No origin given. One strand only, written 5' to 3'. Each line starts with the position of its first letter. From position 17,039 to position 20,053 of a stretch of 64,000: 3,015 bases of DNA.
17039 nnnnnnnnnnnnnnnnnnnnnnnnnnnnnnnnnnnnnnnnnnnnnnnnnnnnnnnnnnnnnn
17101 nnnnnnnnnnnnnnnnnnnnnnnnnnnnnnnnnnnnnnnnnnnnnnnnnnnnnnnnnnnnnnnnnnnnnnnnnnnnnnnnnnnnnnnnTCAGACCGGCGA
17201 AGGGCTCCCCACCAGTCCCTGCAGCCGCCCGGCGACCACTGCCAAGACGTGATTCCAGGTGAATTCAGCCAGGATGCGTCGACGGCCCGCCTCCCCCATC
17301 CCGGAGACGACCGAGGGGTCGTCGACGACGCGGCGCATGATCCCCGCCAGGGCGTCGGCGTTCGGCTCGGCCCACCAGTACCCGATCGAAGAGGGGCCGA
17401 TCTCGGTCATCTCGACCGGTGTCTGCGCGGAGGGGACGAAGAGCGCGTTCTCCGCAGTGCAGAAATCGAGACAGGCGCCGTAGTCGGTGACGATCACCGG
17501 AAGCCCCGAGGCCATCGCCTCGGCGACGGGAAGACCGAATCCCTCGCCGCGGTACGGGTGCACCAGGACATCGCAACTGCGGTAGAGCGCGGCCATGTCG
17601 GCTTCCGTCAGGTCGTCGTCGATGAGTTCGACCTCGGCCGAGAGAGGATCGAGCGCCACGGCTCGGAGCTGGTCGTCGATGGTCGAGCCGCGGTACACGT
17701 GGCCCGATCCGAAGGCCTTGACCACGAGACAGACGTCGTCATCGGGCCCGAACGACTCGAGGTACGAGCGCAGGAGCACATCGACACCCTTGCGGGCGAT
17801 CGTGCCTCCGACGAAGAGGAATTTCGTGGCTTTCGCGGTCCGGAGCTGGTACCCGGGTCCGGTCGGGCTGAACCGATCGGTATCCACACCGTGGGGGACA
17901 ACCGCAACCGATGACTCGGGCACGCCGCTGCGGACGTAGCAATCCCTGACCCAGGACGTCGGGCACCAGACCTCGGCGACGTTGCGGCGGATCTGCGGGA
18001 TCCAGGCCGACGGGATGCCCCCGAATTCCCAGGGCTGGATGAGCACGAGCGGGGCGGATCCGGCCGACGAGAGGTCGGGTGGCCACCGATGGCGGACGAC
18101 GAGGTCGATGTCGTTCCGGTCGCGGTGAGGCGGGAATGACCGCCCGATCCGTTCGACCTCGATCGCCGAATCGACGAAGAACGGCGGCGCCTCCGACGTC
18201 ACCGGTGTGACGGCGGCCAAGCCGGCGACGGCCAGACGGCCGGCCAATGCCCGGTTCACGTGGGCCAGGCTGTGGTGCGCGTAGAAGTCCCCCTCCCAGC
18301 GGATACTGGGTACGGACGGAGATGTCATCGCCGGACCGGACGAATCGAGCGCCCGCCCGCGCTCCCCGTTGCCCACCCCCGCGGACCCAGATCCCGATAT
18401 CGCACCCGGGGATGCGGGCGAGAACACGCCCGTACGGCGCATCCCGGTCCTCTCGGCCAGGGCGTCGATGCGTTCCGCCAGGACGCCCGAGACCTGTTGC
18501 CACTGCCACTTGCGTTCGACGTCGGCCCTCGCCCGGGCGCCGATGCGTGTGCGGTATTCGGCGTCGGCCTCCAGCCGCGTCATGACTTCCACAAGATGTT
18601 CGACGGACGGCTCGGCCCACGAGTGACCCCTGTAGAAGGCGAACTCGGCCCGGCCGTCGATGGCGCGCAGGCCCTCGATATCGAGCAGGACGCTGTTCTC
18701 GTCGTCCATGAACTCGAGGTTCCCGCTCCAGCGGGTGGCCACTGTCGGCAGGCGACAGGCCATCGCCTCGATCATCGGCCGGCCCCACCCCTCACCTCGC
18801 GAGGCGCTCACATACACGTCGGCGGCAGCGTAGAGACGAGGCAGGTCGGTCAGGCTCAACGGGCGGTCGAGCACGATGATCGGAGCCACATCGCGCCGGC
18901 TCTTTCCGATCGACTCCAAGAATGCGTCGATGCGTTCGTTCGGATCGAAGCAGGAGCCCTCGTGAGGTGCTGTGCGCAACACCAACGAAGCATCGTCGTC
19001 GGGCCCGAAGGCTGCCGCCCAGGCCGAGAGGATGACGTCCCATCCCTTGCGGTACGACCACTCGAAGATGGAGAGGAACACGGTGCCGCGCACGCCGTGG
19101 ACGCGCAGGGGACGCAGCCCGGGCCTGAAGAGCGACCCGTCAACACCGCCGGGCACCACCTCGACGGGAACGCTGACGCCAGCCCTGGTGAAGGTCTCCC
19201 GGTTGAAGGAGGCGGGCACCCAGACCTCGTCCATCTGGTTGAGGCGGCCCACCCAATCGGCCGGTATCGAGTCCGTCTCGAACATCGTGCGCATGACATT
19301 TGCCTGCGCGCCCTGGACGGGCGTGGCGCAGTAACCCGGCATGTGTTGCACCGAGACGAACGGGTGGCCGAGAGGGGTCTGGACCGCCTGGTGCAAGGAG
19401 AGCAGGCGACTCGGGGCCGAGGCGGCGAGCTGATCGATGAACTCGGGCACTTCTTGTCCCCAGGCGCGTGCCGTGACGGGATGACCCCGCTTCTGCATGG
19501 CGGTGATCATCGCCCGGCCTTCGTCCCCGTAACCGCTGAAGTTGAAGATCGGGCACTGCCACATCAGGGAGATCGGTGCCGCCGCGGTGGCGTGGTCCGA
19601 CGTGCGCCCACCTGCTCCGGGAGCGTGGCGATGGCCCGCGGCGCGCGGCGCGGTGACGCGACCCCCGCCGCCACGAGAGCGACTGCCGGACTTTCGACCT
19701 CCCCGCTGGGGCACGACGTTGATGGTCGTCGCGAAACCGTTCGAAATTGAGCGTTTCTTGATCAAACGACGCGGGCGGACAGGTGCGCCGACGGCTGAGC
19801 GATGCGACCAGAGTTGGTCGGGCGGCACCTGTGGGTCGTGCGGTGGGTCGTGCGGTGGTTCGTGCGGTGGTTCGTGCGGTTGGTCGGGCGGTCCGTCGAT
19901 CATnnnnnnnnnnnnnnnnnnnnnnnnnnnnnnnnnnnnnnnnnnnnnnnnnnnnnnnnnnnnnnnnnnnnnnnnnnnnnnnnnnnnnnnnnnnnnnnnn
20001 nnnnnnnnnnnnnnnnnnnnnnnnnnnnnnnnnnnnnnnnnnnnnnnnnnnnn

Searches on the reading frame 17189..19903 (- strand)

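Call 12: search_protein_families(library=pfam, proteins=[window:17189-19903:-], max_evalue=0.01)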
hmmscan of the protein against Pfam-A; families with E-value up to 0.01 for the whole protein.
window:17189-19903:- (904 aa): 5 families
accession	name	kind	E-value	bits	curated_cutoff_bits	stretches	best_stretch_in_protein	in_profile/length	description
PF13692.12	Glyco_trans_1_4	-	2e-32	112.8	27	2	694-829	3-129/142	Glycosyl transferases group 1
PF00534.26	Glycos_transf_1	-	6.5e-30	104.3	26.4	2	692-875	15-171/172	Glycosyl transferases group 1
PF13524.12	Glyco_trans_1_2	-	1.5e-16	61.1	25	2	764-888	34-140/144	Glycosyl transferase-like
PF20706.3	GT4-conflict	-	9.9e-16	58.1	26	2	689-886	194-381/385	Family 4 Glycosyltransferase in conflict systems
PF13439.12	Glyco_transf_4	-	2.4e-07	31.4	28.5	1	623-677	115-170/170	Glycosyltransferase Family 4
